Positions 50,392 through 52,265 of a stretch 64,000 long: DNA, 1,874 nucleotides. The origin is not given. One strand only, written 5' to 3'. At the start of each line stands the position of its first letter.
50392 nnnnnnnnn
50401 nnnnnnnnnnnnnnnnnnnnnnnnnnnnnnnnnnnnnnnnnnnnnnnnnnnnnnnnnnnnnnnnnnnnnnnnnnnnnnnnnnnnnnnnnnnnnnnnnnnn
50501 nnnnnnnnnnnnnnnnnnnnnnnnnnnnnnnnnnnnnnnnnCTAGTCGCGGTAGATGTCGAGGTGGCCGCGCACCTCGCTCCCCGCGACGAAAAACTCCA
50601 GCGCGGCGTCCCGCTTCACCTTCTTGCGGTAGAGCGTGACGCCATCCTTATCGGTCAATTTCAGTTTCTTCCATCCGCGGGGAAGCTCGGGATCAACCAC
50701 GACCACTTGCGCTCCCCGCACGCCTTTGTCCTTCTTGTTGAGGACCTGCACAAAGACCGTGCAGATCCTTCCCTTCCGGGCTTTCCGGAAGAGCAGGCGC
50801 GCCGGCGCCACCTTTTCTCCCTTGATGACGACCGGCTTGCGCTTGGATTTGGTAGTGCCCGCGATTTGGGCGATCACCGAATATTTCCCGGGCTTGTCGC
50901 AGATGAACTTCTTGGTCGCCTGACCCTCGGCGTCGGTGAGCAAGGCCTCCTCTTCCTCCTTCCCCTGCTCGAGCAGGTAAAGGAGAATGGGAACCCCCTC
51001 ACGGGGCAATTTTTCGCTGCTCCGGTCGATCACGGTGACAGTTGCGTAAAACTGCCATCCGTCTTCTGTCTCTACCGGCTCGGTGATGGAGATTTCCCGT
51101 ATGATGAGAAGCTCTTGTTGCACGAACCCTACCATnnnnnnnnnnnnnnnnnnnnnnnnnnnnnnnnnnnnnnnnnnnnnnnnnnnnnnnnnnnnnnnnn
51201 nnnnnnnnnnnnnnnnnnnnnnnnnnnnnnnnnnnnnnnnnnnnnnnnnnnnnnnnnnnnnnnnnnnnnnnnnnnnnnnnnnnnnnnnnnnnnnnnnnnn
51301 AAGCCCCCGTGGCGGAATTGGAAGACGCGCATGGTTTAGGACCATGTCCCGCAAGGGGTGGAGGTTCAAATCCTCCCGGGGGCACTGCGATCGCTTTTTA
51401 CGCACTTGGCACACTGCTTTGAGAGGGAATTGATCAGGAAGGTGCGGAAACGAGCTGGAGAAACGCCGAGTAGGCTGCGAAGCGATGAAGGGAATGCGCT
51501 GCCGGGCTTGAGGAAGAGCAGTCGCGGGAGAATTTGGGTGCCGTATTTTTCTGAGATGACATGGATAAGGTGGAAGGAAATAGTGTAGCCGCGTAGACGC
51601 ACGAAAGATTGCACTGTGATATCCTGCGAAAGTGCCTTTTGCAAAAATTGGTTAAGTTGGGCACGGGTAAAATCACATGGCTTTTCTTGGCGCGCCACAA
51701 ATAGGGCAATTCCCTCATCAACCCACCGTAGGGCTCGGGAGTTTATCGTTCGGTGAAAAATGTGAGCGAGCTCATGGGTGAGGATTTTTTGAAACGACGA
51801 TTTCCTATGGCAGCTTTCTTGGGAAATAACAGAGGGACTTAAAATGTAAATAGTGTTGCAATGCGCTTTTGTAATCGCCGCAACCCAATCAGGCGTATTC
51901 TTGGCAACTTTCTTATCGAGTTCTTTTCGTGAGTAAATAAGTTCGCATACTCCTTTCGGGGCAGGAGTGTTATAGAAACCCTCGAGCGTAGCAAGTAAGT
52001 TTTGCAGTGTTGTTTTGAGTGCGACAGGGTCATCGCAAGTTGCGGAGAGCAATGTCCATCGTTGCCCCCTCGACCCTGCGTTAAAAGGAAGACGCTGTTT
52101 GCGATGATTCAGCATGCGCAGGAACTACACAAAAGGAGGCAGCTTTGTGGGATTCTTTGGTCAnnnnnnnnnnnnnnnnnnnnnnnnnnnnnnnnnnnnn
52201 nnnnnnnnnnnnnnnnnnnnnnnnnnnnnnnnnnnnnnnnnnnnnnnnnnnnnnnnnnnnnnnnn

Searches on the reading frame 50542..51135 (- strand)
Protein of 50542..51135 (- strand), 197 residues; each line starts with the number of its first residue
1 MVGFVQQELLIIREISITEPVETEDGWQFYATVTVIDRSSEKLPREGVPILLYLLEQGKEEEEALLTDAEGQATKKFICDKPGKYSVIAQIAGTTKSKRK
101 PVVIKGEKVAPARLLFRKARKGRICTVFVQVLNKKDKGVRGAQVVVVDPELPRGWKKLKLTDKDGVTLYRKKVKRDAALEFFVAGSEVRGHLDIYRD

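Call 4: search_protein_families(library=pfam, proteins=[window:50542-51135:-], max_evalue=0.1)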
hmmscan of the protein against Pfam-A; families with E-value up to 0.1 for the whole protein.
window:50542-51135:- (197 aa): 2 families
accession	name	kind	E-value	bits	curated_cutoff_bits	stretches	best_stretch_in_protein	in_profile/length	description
PF02369.22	Big_1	-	4.7e-05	23.9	34.9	1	31-97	21-86/93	Bacterial Ig-like domain (group 1)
PF13620.12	CarboxypepD_reg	-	0.006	17.3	32.3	0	44-107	13-72/82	Carboxypeptidase regulatory-like domain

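Call 9: search_protein_families(library=phrogs, proteins=[window:50542-51135:-], max_evalue=0.1)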
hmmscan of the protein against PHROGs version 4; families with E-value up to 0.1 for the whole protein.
window:50542-51135:- (197 aa): 0 families

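Call 10: search_protein_families(library=ncbifam, proteins=[window:50542-51135:-], max_evalue=0.1)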
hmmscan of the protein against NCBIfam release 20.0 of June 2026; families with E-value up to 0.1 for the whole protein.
window:50542-51135:- (197 aa): 0 families

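Call 11: search_protein_families(library=padloc, proteins=[window:50542-51135:-], max_evalue=0.1)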
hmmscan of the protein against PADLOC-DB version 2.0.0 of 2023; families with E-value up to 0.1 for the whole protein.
window:50542-51135:- (197 aa): 0 families

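Call 12: find_homologous_proteins(query=window:50542-51135:-, max_evalue=0.001)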
Query window:50542-51135:- (197 aa): 2 proteins with E <= 0.001 among 480 candidates.
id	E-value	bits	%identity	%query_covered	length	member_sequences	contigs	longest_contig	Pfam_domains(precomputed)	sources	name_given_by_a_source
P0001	1.3e-122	424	100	100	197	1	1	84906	-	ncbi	-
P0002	6.9e-109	380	90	100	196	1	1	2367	PF02369.23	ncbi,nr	ncbi:hypothetical protein D6833_11825 [Candidatus Parcubacteria bacterium]|nr:MAG: hypothetical prot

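Call 13: find_encoding_contigs(protein=window:50542-51135:-, flank=10000, max_places=10)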
Protein window:50542-51135:- (197 aa): no gene with exactly this product is on record in the collection.

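Call 14: find_encoding_contigs(protein=P0002, flank=10000, max_places=10)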
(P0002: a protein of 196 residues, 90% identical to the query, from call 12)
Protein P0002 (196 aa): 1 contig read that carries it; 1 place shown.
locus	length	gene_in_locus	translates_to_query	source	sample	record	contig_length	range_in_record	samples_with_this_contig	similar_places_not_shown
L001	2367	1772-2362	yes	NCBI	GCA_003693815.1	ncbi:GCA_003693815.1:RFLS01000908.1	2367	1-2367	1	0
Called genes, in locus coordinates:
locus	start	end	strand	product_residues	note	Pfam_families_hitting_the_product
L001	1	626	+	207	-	?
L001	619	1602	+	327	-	-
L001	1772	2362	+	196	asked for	PF02369:Big_1 (faint)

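Call 15: find_encoding_contigs(protein=P0001, flank=10000, max_places=10)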
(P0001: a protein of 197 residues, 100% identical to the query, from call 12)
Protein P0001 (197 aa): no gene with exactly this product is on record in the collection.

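Call 53: predict_structure(alignment_id=A2)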
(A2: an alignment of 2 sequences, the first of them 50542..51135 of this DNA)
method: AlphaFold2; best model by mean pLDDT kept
length: 197 residues; sequences in the alignment: 2
mean_pLDDT: 59.7   pTM: 0.53
mean pLDDT of the five models: 59.7, 56.4, 56.3, 30.2, 27.7
residues with pLDDT >= 90: 9; 70-90: 69; 50-70: 34; < 50: 85
segments of 3 or more residues with pLDDT < 50: 1-5, 108-155, 157-167, 173-178, 184-197
pLDDT, mean of each block of 10 residues (from residue 1): 52 80 72 78 76 75 76 81 88 88 66 38 35 36 30 45 43 47 45 34
secondary structure, 60 per line:
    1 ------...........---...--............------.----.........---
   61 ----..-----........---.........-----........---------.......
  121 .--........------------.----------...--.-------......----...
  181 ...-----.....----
elements in order: E10-17 E21-23 E26-37 E49-54 E72-79 E83-91 E97-104 E114-121 E124-131 E155-157 E168-173 E178-183 E189-193

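Call 71: fold_search(model_id=the predicted structure, library=pdb)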
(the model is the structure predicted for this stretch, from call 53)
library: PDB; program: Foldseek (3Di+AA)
matches with E <= 10: 1510; with E <= 0.001: 1
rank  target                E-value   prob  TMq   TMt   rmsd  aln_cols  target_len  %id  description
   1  6tpl_A                8.9e-04  1.00  0.41  0.41  13.4       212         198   16  D0-D1 domain of Intimin (released 2021-01-13)
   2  6tpl_B                3.4e-03  1.00  0.39  0.40  13.4       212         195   17  D0-D1 domain of Intimin (released 2021-01-13)
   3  6tqd_E                3.5e-03  1.00  0.39  0.39   3.2       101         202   20  D00-D0 domain of Intimin (released 2021-01-13)
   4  1f00                  4.6e-03  1.00  0.39  0.28  12.9       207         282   14  CRYSTAL STRUCTURE OF C-TERMINAL 282-RESIDUE FRAGMENT OF ENTEROPATHOGENIC E. COLI INTIMIN (released 2000-07-12)
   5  6tqd_B                5.3e-03  1.00  0.40  0.39   3.3       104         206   19  D00-D0 domain of Intimin (released 2021-01-13)
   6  6tqd_A                6.2e-03  1.00  0.41  0.39   3.3       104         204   19  D00-D0 domain of Intimin (released 2021-01-13)
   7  6tqd_F                6.2e-03  1.00  0.41  0.39   3.3       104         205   19  D00-D0 domain of Intimin (released 2021-01-13)
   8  7nit_F                1.6e-02  0.98  0.39  0.07  17.9       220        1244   12  X-ray structure of a multidomain BbgIII from Bifidobacterium bifidum (released 2021-12-22)
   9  7nit_D                2.6e-02  0.97  0.39  0.07  17.8       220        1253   12  X-ray structure of a multidomain BbgIII from Bifidobacterium bifidum (released 2021-12-22)
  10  2p9r_A                3.2e-02  1.00  0.37  0.66   4.2       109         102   16  Human alpha2-macroglogulin is composed of multiple domains, as predicted by homology with complement component C3 (released 2007-08-21)
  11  8s80_B                4.3e-02  0.63  0.29  0.28  14.3       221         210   12  Domains 4 and 5 of Sap S-layer protein from Bacillus anthracis (released 2024-11-20)
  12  7xdi_E                4.6e-02  0.99  0.34  0.36   9.6       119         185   12  Tail structure of bacteriophage SSV19 (released 2022-08-10)
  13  9qk2_F                4.6e-02  0.87  0.35  0.13  13.2       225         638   13  Structure of the Complement classical and lectin pathway C3 convertase in complex with substrate C3 (released 2025-12-24)
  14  9jzp_C                5.3e-02  0.99  0.31  0.29   5.3        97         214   13  Crystal structure of Nir2 C-terminal domain (released 2025-10-15)
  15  5o9z_C                5.3e-02  0.94  0.30  0.05   7.7       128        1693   16  Cryo-EM structure of a pre-catalytic human spliceosome primed for activation (B complex) (released 2017-08-16)
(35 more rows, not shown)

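Call 85: search_solved_structures(query=A2, max_evalue=1)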
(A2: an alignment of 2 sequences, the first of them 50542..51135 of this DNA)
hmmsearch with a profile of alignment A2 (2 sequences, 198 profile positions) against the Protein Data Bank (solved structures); distinct sequences matched with E-value up to 1: 1.
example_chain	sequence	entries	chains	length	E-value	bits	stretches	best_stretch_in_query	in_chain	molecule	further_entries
6tpl_A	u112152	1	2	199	0.48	13.2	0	47-108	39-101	Intimin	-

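Call 87: find_related_loci(query=A2, collection=viral_contigs, flank=8000)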
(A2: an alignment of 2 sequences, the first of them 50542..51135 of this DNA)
Query A2 (197 aa) in viral_contigs; peptide patterns used: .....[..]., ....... (x = any residue, [..] = any of these).
297 stretches matched a pattern, but none encodes a relative of the query by tblastn (E <= 1e-3).

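Call 94: search_protein_families(library=pfam, proteins=[L001:21-626:+], max_evalue=0.1)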
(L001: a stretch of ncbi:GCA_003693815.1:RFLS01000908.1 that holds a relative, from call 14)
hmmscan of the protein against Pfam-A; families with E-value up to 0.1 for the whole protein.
L001:21-626:+ (201 aa): 2 families
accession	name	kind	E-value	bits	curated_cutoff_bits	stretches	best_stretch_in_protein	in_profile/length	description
PF02323.20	ELH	-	0.025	14.4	20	1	151-198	62-109/255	Egg-laying hormone precursor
PF18736.6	pEK499_p136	-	0.035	14.3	26.6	0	28-67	108-147/152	HEPN pEK499 p136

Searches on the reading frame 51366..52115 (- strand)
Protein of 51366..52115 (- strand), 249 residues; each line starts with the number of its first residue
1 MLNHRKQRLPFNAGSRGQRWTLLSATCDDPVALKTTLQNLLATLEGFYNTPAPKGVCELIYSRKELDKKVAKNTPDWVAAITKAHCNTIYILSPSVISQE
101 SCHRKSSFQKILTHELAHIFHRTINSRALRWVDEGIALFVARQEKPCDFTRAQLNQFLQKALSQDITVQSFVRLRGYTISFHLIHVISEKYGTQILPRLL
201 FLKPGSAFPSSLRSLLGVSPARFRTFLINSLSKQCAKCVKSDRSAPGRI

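Call 4: search_protein_families(library=pfam, proteins=[window:51366-52115:-], max_evalue=0.1)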
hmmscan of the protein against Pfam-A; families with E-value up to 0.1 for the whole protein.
window:51366-52115:- (249 aa): 1 family
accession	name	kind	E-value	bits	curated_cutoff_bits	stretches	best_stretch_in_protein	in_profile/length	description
PF04450.18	BSP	-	7.2e-05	23.1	23.8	1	73-141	64-135/207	Peptidase of plants and bacteria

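Call 9: search_protein_families(library=phrogs, proteins=[window:51366-52115:-], max_evalue=0.1)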
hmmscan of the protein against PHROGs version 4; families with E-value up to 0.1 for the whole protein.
window:51366-52115:- (249 aa): 0 families

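Call 10: search_protein_families(library=ncbifam, proteins=[window:51366-52115:-], max_evalue=0.1)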
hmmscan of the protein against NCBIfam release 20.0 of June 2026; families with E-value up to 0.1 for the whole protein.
window:51366-52115:- (249 aa): 1 family
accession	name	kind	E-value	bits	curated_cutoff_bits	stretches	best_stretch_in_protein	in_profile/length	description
NF002669.0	PRK02391.1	equivalog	0.042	13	341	1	107-188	133-211/298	zinc metalloprotease HtpX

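Call 11: search_protein_families(library=padloc, proteins=[window:51366-52115:-], max_evalue=0.1)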
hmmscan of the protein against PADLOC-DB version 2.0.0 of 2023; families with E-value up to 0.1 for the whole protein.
window:51366-52115:- (249 aa): 3 families
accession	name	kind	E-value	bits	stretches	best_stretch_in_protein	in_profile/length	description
PDLC04894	PDC-S06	-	0.034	10.7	1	92-162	215-285/740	-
PDLC02393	pAgo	-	0.037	10.7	1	139-218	89-166/638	-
PDLC01134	PIWI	-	0.043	10.4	1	142-215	91-162/631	"PIWI, specific Argonaute family protein, linked to type III systems"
